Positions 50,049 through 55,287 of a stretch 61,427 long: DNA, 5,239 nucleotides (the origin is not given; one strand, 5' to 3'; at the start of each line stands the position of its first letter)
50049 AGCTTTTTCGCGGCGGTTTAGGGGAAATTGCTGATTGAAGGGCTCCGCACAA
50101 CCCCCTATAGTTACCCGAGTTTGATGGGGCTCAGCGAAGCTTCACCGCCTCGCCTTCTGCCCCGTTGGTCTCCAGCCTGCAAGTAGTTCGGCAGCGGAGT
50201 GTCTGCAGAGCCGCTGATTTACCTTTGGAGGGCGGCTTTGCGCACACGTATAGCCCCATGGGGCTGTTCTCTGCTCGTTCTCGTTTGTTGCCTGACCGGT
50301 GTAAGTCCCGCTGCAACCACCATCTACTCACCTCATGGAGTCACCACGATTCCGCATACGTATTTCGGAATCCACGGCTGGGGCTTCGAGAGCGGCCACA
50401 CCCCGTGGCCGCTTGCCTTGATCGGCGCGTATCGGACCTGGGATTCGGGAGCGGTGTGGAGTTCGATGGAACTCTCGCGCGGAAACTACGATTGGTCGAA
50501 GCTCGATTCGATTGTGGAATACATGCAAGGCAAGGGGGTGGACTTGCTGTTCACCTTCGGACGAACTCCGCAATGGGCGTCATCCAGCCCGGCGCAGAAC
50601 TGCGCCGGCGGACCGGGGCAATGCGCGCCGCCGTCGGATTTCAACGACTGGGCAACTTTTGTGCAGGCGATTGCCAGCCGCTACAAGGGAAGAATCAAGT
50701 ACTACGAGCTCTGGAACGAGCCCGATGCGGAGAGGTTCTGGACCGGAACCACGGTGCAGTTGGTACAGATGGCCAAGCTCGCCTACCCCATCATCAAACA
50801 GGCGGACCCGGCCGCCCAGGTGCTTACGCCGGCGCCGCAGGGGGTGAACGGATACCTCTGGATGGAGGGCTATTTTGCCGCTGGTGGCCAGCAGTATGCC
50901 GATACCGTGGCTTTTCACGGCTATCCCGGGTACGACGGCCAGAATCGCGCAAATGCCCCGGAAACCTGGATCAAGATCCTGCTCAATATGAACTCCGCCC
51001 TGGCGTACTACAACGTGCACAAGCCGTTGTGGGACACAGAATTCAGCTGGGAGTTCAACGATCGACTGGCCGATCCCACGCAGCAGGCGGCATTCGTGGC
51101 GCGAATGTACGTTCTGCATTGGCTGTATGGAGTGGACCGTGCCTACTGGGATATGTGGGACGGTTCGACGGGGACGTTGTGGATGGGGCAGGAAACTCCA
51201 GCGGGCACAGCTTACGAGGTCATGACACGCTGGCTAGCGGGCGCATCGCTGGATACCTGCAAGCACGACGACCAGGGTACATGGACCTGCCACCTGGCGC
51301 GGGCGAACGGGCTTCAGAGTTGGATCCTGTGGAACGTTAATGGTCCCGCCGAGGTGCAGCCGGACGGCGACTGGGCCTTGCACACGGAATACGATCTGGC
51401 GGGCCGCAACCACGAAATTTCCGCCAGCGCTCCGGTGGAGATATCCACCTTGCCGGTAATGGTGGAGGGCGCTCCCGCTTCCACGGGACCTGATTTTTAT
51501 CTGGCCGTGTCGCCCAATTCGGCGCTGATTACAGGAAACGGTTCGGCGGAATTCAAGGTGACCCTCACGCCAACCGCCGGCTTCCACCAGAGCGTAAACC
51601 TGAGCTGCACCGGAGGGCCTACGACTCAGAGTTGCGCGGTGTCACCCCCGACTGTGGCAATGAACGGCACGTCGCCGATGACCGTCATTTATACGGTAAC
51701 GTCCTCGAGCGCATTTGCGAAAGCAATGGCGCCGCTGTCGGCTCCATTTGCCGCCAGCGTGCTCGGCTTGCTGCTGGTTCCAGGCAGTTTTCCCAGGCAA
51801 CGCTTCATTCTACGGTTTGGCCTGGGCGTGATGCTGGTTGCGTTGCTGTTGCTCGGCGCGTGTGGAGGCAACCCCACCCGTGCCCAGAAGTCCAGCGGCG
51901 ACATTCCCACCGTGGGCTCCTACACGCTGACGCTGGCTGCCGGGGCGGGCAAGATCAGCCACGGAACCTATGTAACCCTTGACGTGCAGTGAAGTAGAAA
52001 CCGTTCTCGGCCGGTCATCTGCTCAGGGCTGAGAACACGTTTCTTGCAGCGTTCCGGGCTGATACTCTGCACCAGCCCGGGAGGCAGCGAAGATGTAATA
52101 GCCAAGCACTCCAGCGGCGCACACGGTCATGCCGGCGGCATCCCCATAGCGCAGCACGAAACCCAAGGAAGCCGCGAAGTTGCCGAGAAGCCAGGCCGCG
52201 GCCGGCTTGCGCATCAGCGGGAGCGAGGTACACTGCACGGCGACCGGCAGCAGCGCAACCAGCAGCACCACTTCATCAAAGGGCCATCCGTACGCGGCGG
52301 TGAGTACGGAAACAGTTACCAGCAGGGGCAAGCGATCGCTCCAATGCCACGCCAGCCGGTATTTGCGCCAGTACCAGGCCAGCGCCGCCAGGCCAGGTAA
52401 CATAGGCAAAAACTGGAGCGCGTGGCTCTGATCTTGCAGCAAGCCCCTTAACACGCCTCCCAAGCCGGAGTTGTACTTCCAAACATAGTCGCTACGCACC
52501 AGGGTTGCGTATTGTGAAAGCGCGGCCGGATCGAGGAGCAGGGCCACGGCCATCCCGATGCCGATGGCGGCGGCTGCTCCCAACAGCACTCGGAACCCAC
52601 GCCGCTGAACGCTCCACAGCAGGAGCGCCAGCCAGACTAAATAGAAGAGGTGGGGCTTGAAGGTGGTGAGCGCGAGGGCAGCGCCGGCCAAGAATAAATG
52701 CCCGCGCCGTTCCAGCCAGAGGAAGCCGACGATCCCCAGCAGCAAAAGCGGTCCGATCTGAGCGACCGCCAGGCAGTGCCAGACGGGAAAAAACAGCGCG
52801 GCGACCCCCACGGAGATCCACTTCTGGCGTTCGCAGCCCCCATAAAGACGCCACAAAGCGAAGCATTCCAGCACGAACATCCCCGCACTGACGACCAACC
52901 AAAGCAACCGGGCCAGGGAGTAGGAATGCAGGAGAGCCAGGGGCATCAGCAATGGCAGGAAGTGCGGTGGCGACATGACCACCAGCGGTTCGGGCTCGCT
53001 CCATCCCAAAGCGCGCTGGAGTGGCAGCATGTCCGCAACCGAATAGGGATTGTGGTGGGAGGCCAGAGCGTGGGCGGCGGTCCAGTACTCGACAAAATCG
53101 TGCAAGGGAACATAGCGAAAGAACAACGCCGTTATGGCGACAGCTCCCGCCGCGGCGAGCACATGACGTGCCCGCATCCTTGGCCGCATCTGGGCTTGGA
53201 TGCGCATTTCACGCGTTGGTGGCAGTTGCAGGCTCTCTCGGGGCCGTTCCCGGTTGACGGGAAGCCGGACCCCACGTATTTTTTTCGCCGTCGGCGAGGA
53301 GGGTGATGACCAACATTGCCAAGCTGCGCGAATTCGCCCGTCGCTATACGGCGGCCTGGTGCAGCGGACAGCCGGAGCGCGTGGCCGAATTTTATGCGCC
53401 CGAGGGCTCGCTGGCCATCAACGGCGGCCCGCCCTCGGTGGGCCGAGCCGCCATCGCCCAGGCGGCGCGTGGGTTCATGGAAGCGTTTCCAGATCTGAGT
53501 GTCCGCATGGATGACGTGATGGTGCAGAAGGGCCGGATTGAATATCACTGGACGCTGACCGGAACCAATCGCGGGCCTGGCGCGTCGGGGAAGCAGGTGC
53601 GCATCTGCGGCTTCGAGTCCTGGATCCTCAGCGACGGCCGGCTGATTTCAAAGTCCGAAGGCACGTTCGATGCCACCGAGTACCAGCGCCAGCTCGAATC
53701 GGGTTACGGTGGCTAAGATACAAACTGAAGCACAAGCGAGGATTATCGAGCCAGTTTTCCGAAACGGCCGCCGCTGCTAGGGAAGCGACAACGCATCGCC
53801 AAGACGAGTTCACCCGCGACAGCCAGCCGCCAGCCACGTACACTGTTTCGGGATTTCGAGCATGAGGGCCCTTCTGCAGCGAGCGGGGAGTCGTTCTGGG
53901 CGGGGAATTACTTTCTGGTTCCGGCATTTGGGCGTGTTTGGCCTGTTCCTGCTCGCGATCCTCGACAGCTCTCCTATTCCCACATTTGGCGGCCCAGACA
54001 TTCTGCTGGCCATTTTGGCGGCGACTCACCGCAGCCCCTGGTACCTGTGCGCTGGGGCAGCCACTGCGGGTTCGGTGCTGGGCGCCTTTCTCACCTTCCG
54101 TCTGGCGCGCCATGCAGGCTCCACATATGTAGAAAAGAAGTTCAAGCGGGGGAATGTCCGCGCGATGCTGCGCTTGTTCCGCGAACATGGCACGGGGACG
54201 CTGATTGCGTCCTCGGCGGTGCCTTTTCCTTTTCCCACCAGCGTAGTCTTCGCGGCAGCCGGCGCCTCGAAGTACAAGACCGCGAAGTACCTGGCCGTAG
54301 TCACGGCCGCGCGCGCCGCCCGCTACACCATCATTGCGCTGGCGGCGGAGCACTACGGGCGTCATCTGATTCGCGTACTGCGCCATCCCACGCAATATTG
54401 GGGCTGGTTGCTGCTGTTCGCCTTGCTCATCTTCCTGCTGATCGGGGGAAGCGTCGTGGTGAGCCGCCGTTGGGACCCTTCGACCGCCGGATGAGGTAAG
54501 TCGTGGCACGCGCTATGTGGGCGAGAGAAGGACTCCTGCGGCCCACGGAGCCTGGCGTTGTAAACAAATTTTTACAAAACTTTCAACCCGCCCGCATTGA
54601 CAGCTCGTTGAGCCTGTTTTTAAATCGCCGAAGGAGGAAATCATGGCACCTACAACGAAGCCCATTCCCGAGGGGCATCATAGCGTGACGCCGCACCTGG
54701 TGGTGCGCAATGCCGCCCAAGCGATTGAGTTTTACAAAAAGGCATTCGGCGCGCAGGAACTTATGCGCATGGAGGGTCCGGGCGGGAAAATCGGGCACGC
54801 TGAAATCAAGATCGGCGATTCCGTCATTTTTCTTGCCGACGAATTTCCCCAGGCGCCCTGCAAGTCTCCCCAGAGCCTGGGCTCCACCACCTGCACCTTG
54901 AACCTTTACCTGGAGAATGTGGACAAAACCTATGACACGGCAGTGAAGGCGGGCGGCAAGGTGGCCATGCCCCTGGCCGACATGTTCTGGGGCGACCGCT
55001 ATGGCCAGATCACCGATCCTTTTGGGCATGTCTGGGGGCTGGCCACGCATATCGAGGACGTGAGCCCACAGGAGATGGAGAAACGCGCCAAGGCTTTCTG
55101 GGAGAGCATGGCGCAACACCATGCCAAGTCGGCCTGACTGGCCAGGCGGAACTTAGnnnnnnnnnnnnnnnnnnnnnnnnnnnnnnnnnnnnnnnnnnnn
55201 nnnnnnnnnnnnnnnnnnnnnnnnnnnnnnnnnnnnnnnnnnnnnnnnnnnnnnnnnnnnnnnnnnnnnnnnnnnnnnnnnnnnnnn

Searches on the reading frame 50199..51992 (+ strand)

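Call 51: search_protein_families(library=pfam, proteins=[window:50199-51992:+], max_evalue=0.00001)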
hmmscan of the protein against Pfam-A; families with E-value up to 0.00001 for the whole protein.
window:50199-51992:+ (597 aa): 2 families
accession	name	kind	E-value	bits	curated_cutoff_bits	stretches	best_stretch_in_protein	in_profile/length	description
PF01229.23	Glyco_hydro_39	-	5.4e-08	32.5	26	1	94-244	71-228/472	Glycosyl hydrolases family 39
PF00150.24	Cellulase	-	4.1e-06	26.9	23.5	1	97-322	59-271/272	Cellulase (glycosyl hydrolase family 5)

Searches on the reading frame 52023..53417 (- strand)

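Call 52: search_protein_families(library=pfam, proteins=[window:52023-53417:-], max_evalue=0.00001)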
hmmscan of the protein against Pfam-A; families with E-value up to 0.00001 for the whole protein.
window:52023-53417:- (464 aa): 1 family
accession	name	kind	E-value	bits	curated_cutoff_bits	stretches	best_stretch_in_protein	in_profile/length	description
PF09594.16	GT87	-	2e-12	47.8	25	1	150-359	4-215/237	Glycosyltransferase family 87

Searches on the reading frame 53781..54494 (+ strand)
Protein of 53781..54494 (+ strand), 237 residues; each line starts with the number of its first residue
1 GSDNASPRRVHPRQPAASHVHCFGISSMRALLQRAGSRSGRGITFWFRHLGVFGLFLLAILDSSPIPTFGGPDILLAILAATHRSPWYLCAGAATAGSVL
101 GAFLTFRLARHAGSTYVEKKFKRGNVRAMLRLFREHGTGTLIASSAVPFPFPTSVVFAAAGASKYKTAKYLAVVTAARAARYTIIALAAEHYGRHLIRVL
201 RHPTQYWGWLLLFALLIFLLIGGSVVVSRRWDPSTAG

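Call 52: search_protein_families(library=pfam, proteins=[window:53781-54494:+], max_evalue=0.00001)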
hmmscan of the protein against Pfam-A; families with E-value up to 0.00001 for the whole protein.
window:53781-54494:+ (237 aa): 1 family
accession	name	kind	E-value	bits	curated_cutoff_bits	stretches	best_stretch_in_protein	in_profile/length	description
PF09335.16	VTT_dom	-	4.7e-10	40.4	33.9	1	78-188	8-120/123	VTT domain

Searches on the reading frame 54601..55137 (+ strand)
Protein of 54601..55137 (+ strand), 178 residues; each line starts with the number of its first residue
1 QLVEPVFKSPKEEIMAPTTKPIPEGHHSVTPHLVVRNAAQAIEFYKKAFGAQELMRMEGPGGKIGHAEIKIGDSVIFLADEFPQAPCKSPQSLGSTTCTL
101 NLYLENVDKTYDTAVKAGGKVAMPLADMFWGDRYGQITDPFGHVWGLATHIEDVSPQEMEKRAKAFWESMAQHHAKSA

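Call 52: search_protein_families(library=pfam, proteins=[window:54601-55137:+], max_evalue=0.00001)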
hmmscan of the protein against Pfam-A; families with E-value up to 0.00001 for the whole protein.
window:54601-55137:+ (178 aa): 2 families
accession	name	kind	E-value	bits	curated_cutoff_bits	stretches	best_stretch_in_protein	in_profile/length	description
PF00903.31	Glyoxalase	-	1.6e-17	64.5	20.6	1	33-145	7-119/121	Glyoxalase/Bleomycin resistance protein/Dioxygenase superfamily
PF22656.2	At5g48480-like_N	-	6.3e-07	29.5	27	1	37-80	8-58/59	Glyoxalase At5g48480-like, N-terminal domain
